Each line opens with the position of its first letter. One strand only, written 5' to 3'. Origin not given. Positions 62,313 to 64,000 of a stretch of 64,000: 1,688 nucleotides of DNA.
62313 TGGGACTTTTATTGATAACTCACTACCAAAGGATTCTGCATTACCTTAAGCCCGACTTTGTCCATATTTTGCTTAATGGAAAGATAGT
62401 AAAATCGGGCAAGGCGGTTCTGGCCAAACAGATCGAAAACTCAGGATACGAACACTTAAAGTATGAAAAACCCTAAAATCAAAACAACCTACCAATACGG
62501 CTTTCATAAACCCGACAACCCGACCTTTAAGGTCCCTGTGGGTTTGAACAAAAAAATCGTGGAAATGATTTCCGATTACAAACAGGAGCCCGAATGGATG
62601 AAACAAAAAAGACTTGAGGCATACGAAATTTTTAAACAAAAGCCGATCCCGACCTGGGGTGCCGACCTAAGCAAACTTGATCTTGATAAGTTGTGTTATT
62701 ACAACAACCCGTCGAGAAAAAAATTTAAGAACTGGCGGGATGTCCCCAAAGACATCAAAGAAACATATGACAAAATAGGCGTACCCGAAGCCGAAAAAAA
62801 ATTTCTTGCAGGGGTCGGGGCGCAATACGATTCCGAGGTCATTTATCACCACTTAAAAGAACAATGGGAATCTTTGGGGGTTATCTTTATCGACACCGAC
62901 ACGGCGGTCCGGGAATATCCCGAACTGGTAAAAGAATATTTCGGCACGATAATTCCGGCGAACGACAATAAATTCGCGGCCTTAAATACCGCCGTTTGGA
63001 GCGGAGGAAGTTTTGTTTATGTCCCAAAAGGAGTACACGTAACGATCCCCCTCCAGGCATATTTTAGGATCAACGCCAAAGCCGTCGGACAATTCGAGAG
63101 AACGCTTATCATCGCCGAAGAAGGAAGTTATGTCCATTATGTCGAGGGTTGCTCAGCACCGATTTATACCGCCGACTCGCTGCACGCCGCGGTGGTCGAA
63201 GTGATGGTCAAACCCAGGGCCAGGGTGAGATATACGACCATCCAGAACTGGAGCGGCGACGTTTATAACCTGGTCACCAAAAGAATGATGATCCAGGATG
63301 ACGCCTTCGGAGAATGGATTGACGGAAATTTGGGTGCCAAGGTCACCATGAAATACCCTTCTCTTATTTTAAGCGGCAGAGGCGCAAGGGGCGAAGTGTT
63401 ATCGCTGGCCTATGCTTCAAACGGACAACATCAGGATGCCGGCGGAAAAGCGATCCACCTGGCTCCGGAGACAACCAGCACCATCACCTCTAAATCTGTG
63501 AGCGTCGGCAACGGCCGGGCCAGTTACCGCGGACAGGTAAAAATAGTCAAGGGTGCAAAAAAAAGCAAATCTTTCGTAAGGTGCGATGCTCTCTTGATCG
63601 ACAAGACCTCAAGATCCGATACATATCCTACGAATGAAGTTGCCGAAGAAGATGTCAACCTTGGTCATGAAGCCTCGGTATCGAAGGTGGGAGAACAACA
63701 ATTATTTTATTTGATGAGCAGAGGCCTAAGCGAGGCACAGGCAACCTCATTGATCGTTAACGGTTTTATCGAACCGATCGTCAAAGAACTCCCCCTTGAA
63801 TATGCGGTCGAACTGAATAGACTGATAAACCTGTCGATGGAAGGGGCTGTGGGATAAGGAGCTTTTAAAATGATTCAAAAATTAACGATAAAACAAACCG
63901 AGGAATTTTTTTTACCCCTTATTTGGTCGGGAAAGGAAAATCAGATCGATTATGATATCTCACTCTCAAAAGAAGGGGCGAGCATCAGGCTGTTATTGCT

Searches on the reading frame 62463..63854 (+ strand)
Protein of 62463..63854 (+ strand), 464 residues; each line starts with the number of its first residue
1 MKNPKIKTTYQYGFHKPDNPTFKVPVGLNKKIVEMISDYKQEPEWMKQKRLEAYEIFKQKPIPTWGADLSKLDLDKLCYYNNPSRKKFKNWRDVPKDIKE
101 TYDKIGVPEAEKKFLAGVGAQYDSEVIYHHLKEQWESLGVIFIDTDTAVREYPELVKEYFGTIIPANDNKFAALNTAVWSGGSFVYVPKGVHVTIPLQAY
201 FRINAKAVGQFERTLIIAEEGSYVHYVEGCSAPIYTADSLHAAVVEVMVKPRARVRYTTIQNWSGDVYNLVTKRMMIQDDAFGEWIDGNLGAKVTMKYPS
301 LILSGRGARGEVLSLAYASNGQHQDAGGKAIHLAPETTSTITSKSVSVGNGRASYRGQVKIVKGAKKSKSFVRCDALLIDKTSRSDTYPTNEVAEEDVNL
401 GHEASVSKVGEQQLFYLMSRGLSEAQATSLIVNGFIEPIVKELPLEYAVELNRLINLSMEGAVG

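Call 87: search_protein_families(library=pfam, proteins=[window:62463-63854:+], max_evalue=0.00001)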
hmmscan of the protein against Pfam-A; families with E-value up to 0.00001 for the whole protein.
window:62463-63854:+ (464 aa): 2 families
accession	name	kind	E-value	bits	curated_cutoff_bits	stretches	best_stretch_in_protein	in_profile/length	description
PF01458.23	SUFBD_core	-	3.5e-83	279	27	1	201-435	1-232/232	SUF system FeS cluster assembly, SufBD core domain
PF19295.5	SufBD_N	-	8.1e-12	45.6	23.5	1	41-198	21-171/172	SufBD protein N-terminal region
